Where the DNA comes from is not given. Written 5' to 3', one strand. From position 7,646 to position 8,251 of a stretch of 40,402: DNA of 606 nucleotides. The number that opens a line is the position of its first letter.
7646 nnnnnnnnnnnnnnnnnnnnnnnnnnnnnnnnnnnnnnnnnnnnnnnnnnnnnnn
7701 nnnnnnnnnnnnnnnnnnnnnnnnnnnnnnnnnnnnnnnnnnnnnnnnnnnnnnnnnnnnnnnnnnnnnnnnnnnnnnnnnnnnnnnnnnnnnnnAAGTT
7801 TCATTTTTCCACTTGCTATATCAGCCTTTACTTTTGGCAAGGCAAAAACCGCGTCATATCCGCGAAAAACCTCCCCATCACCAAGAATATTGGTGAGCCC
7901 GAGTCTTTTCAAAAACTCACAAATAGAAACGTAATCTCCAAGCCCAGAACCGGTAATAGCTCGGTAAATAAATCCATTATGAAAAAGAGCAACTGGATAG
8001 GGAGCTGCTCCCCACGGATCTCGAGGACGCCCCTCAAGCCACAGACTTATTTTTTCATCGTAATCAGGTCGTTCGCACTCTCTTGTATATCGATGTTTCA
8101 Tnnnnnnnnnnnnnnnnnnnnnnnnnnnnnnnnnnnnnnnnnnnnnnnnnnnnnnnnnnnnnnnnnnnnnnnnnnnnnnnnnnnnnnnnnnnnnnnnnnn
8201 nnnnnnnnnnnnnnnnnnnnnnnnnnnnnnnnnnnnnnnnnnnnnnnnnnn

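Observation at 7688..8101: Oppositely oriented gene encoding a protein with a poly-Asp/Glu C-terminal tail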

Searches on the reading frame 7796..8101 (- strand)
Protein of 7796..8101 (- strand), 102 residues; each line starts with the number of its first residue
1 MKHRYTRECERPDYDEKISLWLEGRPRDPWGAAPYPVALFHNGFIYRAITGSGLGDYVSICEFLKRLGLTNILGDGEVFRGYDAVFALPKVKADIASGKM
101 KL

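Call 28: search_protein_representatives(alignment_id=A2)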
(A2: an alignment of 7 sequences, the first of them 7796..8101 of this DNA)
Query: 7 sequences, 102 profile positions. Proteins with E-value up to 0.001 (for the whole library): 61; up to 1e-10: 6; up to 1e-30: 1. The best 61 are listed.
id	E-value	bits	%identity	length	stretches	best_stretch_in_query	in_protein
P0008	1.3e-44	166.5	-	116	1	1-101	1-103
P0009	2.3e-25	104.8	-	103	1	1-92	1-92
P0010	7.0e-24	100.0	-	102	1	1-91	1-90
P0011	1.3e-21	92.7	-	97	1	1-92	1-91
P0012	8.2e-18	80.5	-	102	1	1-90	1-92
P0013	4.2e-11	59.0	-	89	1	11-89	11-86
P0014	1.1e-10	57.6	-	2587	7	10-85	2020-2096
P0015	2.6e-10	56.4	-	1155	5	19-91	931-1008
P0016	3.7e-10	55.9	-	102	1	1-88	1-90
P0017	8.2e-10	54.8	-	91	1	10-92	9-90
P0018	1.1e-09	54.4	-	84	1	1-88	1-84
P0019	1.3e-08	51.0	-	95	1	11-87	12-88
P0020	5.1e-08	49.1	-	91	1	1-87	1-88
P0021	8.8e-08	48.3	-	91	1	4-88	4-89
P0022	2.2e-07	47.0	-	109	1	10-97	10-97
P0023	2.5e-07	46.8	-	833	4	27-91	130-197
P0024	2.7e-07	46.7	-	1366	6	19-91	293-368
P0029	2.3e-06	43.7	-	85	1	2-88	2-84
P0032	7.8e-06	42.0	-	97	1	11-90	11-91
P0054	1.2e-04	38.2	-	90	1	1-87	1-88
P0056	1.9e-04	37.6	-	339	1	1-92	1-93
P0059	2.1e-04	37.5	-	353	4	24-96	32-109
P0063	5.5e-04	36.1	-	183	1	2-90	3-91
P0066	7.8e-04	35.6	-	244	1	10-91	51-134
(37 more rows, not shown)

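Call 30: search_protein_families(library=pfam, proteins=[P0014, P0015, P0023, P0024, P0059, P0056, P0066], max_evalue=0.01)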
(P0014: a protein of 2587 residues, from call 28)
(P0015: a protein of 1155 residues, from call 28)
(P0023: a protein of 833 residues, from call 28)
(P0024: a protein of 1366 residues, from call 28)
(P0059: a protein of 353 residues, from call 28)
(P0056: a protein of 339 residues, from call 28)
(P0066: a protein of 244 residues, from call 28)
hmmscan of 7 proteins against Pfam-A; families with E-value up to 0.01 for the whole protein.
P0014 (2587 aa): 4 families
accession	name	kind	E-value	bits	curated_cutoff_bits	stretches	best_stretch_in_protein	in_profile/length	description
PF18887.5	MBG_3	-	3.3e-74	245.4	25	12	1126-1189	9-66/72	MBG domain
PF18693.7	TRAM_2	-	3.4e-14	53.2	27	0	1932-1975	22-60/63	TRAM domain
PF07411.17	DUF1508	-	0.0005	20.3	22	0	1748-1767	29-48/48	Domain of unknown function (DUF1508)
PF18676.6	MBG_2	-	0.0092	17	25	1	2427-2507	2-71/72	MBG domain (YGX type)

P0015 (1155 aa): 8 families
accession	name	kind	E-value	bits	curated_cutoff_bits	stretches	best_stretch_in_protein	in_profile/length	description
PF13306.12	LRR_5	-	4e-40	137.1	27.7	3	107-196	15-102/127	BspA type Leucine rich repeat region (6 copies)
PF07679.22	I-set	-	2.5e-12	47.1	23.7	1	985-1064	2-84/90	Immunoglobulin I-set domain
PF13927.12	Ig_3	-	1.5e-11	45.1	30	0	985-1057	3-78/78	Immunoglobulin domain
PF07452.17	CHRD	-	2.1e-06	29.1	24.1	0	489-551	9-74/117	CHRD domain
PF13855.12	LRR_8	-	8.6e-06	25.9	27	0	1116-1153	15-53/61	Leucine rich repeat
PF18564.7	Glyco_hydro_5_C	-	5.7e-05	24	22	0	505-559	6-59/87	Glycoside hydrolase family 5 C-terminal domain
PF16146.10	DUF4854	-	0.0056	17.5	28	0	1003-1037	28-62/102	Domain of unknown function (DUF4854)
PF04582.17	Reo_sigmaC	-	0.0094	16.7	28.1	0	938-1000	11-71/130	Reovirus sigma C capsid protein C-terminal domain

P0023 (833 aa): 7 families
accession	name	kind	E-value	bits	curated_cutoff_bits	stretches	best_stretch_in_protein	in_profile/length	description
PF13927.12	Ig_3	-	5.5e-30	104.1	30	4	263-337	1-78/78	Immunoglobulin domain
PF07679.22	I-set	-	5.8e-26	90.8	23.7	3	264-351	1-90/90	Immunoglobulin I-set domain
PF13895.12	Ig_2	-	4.9e-14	52.8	27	2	263-351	1-79/79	Immunoglobulin domain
PF00656.27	Peptidase_C14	-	3.2e-06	27.4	21.4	1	538-778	3-192/233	Caspase domain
PF02012.26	BNR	-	4.3e-06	26.3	27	0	205-214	1-10/12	BNR/Asp-box repeat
PF00041.27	fn3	-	0.00041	21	25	1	453-526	10-83/84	Fibronectin type III domain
PF21471.3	Reelin_subrepeat-B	-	0.0019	18.4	27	0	199-216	57-74/127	Reelin subrepeat B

P0024 (1366 aa): 10 families
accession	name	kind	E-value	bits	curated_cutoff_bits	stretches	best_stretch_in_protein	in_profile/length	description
PF07679.22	I-set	-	5.9e-33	113.2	23.7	5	253-332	2-82/90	Immunoglobulin I-set domain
PF13927.12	Ig_3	-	1.3e-27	96.5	30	4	1041-1116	1-77/78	Immunoglobulin domain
PF13306.12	LRR_5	-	1e-25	90.5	27.7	2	794-881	40-125/127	BspA type Leucine rich repeat region (6 copies)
PF12799.13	LRR_4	-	1.9e-16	60.1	27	1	1217-1255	1-42/44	Leucine Rich repeats (2 copies)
PF13895.12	Ig_2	-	1e-12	48.5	27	0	274-336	22-74/79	Immunoglobulin domain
PF22352.2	K319L-like_PKD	-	1.7e-07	31.6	27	0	976-1040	25-84/84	K319L-like, PKD domain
PF23952.1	LRR_EndoS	-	0.00024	21.8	27.9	1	1184-1255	33-99/116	Endo-beta-N-acetylglucosaminidase EndoS LRR domain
PF13511.11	DUF4124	-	0.0015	19.2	22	0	319-359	13-45/56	Domain of unknown function (DUF4124)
PF13855.12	LRR_8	-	0.0023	18.1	27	0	1198-1250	3-61/61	Leucine rich repeat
PF21605.3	CRLF2-like_D2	-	0.0031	18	27.3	0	972-1001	20-49/94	Cytokine receptor-like factor 2-like, D2 domain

P0059 (353 aa): 8 families
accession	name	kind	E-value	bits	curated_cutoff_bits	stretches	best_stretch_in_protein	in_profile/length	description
PF13927.12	Ig_3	-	8.7e-25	87.5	30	3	168-242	1-78/78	Immunoglobulin domain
PF07679.22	I-set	-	4.5e-23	81.6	23.7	3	80-166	1-89/90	Immunoglobulin I-set domain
PF13895.12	Ig_2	-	3.4e-19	69.3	27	4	79-167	1-79/79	Immunoglobulin domain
PF00801.26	PKD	-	1.8e-10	41.1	23.5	3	263-342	2-75/80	PKD domain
PF19081.6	Ig_7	-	8.4e-07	29.6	27.3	1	83-169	7-84/84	Ig-like domain CHU_C associated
PF25059.1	FN3_DSCAM-DSCAML_C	-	1.8e-06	28.6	39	0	18-76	22-80/89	DSCAM/DSCAML C-terminal Fn3-like domain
PF20258.4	tRNA_Me_trans_C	-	0.0013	19.4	20.6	0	303-335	9-41/77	Aminomethyltransferase beta-barrel domain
PF23003.2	Fn1_2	-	0.0052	17.4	27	0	33-63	2-30/70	Fibronectin type I domain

P0056 (339 aa): 3 families
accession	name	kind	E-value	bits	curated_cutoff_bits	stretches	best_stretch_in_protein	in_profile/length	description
PF01844.29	HNH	-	1.2e-11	45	21.4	1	262-311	1-45/47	HNH endonuclease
PF14279.12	HNH_5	-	3.3e-05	24.1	27.5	1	280-311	13-44/56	HNH endonuclease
PF13391.12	HNH_2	-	0.0015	18.8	21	1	278-308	9-56/66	HNH endonuclease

P0066 (244 aa): 1 family
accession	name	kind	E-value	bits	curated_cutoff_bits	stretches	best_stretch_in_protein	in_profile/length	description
PF17452.7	YnfE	-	0.0097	16.6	25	0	63-89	14-40/78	Uncharacterized YnfE-like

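Call 35: search_solved_structures(query=A3, max_evalue=10)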
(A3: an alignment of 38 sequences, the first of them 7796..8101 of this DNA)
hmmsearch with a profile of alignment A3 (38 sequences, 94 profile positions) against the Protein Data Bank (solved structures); distinct sequences matched with E-value up to 10: 4.
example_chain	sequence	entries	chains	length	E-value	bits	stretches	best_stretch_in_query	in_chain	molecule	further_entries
8wql_BB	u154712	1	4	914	0.55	13.5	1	11-64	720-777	LCM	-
1wj7_A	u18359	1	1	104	0.88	12.8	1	4-52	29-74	Hypothetical protein (RSGI RUH-015)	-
9fqr_PW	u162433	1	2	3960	1.5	12.1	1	44-92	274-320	Dynein axonemal heavy chain 12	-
7qve_B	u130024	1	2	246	1.5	12.1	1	9-62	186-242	Proteasome subunit alpha type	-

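Call 36: search_protein_families(library=pfam, alignment_id=A3, max_evalue=1)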
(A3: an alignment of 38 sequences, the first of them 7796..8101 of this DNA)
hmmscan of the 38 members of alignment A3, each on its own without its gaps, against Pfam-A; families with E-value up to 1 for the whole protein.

A. member 1, window:7796-8101:- (102 aa): 0 families

B. families by the number of members that match (of 38 scanned): 11 families
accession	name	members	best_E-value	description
PF01301.25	Glyco_hydro_35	1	0.05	Glycosyl hydrolases family 35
PF20292.4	MC7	1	0.11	ABC-three component (ABC-3C) system Middle Component 7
PF19193.6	Tectonin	1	0.11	Tectonin domain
PF04379.20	DUF525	1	0.12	ApaG domain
PF11314.13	DUF3117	1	0.12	Protein of unknown function (DUF3117)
PF10871.13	DUF2748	1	0.15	Protein of unknown function (DUF2748)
PF16677.11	GP3_package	1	0.15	DNA-packaging protein gp3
PF13997.11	YqjK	1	0.16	YqjK-like protein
PF25576.1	TPR_RNF123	1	0.31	RNF123-like, TPR repeat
PF23430.1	DUF7117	1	0.34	Family of unknown function (DUF7117)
PF07352.17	Phage_Mu_Gam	1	0.39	Bacteriophage Mu Gam like protein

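Call 38: find_related_loci(query=A2, collection=viral_contigs, flank=5000)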
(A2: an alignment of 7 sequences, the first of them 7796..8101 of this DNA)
Query A2 (102 aa) in viral_contigs; peptide patterns used: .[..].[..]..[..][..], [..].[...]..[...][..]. (x = any residue, [..] = any of these).
30 stretches matched a pattern; 14 encode a relative of the query (tblastn E <= 1e-3); 14 distinct loci.
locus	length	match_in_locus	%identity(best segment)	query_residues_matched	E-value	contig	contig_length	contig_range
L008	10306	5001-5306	80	1-102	2e-55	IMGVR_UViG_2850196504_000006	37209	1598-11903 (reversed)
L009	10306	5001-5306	79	1-102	9e-55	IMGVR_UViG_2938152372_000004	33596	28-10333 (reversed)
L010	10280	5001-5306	59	1-102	4e-40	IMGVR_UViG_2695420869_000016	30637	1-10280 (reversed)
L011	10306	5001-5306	59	1-102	2e-39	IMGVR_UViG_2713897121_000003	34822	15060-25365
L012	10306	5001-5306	59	1-102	2e-39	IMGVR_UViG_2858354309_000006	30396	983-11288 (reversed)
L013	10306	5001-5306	59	1-102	2e-39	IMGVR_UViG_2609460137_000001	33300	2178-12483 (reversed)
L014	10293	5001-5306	59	1-102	2e-39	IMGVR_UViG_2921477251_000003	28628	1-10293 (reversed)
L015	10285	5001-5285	57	1-95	4e-37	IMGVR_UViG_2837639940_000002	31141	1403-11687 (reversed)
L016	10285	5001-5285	58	1-95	2e-37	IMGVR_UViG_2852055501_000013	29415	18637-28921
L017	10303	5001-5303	58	1-102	3e-37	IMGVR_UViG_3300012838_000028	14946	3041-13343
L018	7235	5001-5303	58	1-102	3e-37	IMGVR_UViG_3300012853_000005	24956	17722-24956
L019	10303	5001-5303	57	1-102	8e-37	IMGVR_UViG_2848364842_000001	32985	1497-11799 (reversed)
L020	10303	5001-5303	55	1-102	8e-34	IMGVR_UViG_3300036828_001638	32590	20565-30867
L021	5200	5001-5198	63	1-67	2e-23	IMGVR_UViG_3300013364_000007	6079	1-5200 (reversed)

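Call 39: find_related_loci(query=A2, collection=genome_contigs, flank=5000)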
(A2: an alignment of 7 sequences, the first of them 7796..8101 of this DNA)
Query A2 (102 aa) in genome_contigs; peptide patterns used: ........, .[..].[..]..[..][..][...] (x = any residue, [..] = any of these).
71 stretches matched a pattern; 3 encode a relative of the query (tblastn E <= 1e-3); 3 distinct loci.
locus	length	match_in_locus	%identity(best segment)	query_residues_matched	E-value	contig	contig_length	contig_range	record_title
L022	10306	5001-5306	79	1-102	7e-55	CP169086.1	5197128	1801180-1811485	Enterobacter hormaechei strain B17-3 chromosome, complete genome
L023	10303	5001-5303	57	1-102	2e-37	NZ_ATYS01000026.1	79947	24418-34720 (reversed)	Budvicia aquatica DSM 5075 = ATCC 35567 strain DSM 5075 YWEDRAFT_scaffold_20.21_C, whole genome shotgun sequence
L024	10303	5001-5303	55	1-102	1e-35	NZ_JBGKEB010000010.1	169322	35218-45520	Enterobacter sp. KBR-315C3_2022 ctg_10, whole genome shotgun sequence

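Call 58: find_homologous_proteins(query=A3, max_evalue=0.001)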
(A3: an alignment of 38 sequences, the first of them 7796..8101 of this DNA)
Query A3 (38 sequences) (102 aa, profile of the alignment): 22 proteins with E <= 0.001 among 810 candidates.
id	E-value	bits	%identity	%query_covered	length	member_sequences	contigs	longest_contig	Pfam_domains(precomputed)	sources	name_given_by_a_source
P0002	5.0e-29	118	79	100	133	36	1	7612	-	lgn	-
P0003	5.8e-29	118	75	100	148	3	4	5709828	-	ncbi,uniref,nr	ncbi:TPA: hypothetical protein ACYEOW_000738 [Raoultella terrigena]|uniref:Uncharacterized protein n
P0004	6.2e-29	118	77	100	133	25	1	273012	-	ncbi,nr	ncbi:hypothetical protein R4Q10_000484 [Enterobacter kobei]|nr:hypothetical protein [Enterobacter ko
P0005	7.5e-29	117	74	100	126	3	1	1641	-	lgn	-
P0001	5.0e-27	111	99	100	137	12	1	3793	-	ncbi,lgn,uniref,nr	ncbi:hypothetical protein [Escherichia coli]|uniref:hypothetical protein n=1 Tax=Escherichia coli Ta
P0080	1.6e-26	110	55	100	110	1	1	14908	-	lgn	-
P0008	2.5e-26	109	63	100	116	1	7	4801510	-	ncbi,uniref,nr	ncbi:hypothetical protein ACI51Z_13505 [Pectobacterium carotovorum]|uniref:hypothetical protein n=1 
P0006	7.4e-26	108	59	100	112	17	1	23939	-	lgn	-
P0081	1.3e-25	107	65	100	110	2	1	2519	-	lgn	-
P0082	4.4e-25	105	66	100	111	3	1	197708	-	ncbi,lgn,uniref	ncbi:hypothetical protein [Serratia bockelmannii]|uniref:hypothetical protein n=1 Tax=Serratia bocke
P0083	4.5e-25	105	59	100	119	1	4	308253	-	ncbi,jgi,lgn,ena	-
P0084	9.8e-25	104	60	100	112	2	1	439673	-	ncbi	ncbi:hypothetical protein [Pseudomonas graminis]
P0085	9.4e-23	98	57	100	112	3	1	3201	-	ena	-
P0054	1.7e-22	97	28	85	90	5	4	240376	-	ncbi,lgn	ncbi:TPA: hypothetical protein ACLFZ1_001856 [Serratia marcescens]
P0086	1.9e-22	97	55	100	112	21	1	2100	-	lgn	-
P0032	1.1e-20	91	32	74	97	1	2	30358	-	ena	-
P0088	6.8e-17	79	39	78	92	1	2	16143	-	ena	-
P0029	1.4e-16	78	26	86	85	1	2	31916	-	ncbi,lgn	-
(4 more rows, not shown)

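Call 59: find_encoding_contigs(protein=P0054, flank=5000, max_places=2)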
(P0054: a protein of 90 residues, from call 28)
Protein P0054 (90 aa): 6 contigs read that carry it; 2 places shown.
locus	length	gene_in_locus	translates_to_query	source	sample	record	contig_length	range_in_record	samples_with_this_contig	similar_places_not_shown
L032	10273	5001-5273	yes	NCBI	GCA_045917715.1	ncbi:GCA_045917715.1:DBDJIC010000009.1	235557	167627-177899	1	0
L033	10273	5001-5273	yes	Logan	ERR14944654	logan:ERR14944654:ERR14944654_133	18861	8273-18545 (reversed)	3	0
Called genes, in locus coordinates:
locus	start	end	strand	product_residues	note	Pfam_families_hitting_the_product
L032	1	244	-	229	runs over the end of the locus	PF13643:DUF4145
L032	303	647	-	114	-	PF05534:HicB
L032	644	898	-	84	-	PF07927:HicA_toxin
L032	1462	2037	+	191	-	-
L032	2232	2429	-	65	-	-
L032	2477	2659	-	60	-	-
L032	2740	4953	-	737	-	PF05840:Phage_GPA, PF23343:REP_ORF2-G2P (weak)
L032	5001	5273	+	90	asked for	-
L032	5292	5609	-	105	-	PF17399:DUF5405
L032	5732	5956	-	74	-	PF01258:zf-dskA_traR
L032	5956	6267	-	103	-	PF17399:DUF5405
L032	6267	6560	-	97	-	PF10809:DUF2732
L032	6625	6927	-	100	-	PF26815:Phage_RepB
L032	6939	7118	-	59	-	PF10893:Phage_186_Fil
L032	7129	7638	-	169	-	PF06892:Phage_CP76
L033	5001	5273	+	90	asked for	-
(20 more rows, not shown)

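Call 60: find_encoding_contigs(protein=P0032, flank=5000, max_places=2)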
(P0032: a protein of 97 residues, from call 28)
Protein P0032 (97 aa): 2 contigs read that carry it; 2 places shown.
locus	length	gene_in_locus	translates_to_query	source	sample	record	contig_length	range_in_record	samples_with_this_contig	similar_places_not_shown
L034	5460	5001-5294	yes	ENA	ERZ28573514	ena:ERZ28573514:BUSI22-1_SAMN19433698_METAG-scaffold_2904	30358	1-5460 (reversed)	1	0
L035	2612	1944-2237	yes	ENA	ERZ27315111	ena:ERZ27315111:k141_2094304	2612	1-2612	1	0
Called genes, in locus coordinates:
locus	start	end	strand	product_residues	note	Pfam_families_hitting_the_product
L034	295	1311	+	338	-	PF05144:Phage_CRI, PF05155:G2P_X_C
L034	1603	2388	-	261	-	PF13495:Phage_int_SAM_4, PF00589:Phage_integrase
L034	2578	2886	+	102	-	-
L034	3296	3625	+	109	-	-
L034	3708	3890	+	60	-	PF06806:DUF1233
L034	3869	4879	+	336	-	PF12167:Arm-DNA-bind_2, PF14659:Phage_int_SAM_3, PF00589:Phage_integrase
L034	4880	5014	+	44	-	-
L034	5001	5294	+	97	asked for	-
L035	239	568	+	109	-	-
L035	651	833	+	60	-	PF06806:DUF1233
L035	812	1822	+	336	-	PF12167:Arm-DNA-bind_2, PF14659:Phage_int_SAM_3, PF00589:Phage_integrase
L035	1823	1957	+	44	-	-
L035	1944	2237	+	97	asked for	-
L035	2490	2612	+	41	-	?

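Call 61: find_encoding_contigs(protein=P0029, flank=5000, max_places=2)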
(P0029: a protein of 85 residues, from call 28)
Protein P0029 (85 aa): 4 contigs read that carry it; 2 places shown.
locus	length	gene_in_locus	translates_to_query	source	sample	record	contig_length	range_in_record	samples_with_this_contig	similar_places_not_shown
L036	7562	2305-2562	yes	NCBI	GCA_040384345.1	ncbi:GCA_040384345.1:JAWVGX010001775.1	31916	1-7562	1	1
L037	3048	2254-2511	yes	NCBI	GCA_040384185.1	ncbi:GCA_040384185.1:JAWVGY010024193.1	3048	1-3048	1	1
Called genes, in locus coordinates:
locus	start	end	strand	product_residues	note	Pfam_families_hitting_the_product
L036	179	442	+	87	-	-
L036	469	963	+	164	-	-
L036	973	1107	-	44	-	-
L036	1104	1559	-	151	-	PF11351:GTA_holin_3TM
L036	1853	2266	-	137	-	-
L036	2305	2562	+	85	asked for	-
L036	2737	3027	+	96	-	-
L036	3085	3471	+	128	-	-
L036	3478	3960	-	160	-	PF05117:DUF695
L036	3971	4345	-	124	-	PF16826:DUF5076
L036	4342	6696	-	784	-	PF25023:TEN_YD-shell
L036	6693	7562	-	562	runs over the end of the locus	PF05593:RHS_repeat (faint), PF25023:TEN_YD-shell (faint)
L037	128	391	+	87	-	-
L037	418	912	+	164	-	-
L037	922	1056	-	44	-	-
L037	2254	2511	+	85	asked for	-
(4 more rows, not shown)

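Call 62: find_encoding_contigs(protein=P0088, flank=5000, max_places=2)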
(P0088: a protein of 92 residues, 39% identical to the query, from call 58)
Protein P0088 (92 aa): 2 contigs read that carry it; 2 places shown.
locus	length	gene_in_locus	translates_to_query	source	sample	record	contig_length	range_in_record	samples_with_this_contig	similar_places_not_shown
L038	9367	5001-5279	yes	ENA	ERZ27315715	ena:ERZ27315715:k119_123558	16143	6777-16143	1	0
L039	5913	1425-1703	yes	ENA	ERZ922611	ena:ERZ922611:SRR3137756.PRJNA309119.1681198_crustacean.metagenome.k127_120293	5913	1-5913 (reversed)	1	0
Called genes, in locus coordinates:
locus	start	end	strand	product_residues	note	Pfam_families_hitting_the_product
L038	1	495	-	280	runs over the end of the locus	PF18628:P2_N, PF25513:P2_C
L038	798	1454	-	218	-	-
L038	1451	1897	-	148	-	-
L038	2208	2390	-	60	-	-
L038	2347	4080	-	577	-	PF05840:Phage_GPA, PF23343:REP_ORF2-G2P (weak)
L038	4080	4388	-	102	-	-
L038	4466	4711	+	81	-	-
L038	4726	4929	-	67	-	-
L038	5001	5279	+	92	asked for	-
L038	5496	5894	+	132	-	-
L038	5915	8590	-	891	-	PF02629:CoA_binding (faint), PF13380:CoA_binding_2, PF13607:Succ_CoA_lig, PF19045:Ligase_CoA_2, PF13549:ATP-grasp_5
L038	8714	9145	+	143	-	PF01258:zf-dskA_traR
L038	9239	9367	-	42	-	?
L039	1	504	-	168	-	?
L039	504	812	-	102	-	-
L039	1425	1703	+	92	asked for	-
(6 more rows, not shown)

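Call 73: search_dna_similar(query=P0011, collection=phages, mode=protein, max_rows=25, max_evalue=0.001)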
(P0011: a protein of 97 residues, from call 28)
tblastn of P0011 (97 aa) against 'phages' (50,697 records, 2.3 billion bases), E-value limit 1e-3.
No match.

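Call 74: search_dna_similar(query=P0022, collection=phages, mode=protein, max_rows=25, max_evalue=0.001)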
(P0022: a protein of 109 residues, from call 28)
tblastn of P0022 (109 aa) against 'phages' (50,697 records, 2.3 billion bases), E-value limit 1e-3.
Records with a match: 1; places in all: 1; records where one place covers at least 80% of the query: 0.
Best place of each record, by identity: <60% 1.
By first word of the organism name: Vibrio 1.
By host as written in the record: Vibrio cyclitrophicus 10N.286.55.C3 1.
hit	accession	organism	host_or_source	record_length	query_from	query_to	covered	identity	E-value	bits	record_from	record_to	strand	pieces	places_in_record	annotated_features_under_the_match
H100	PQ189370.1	Vibrio phage 10N.286.55.C3_PE002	Vibrio cyclitrophicus 10N.286.55.C3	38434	14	89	70%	41.2%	2e-5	47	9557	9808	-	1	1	hypothetical protein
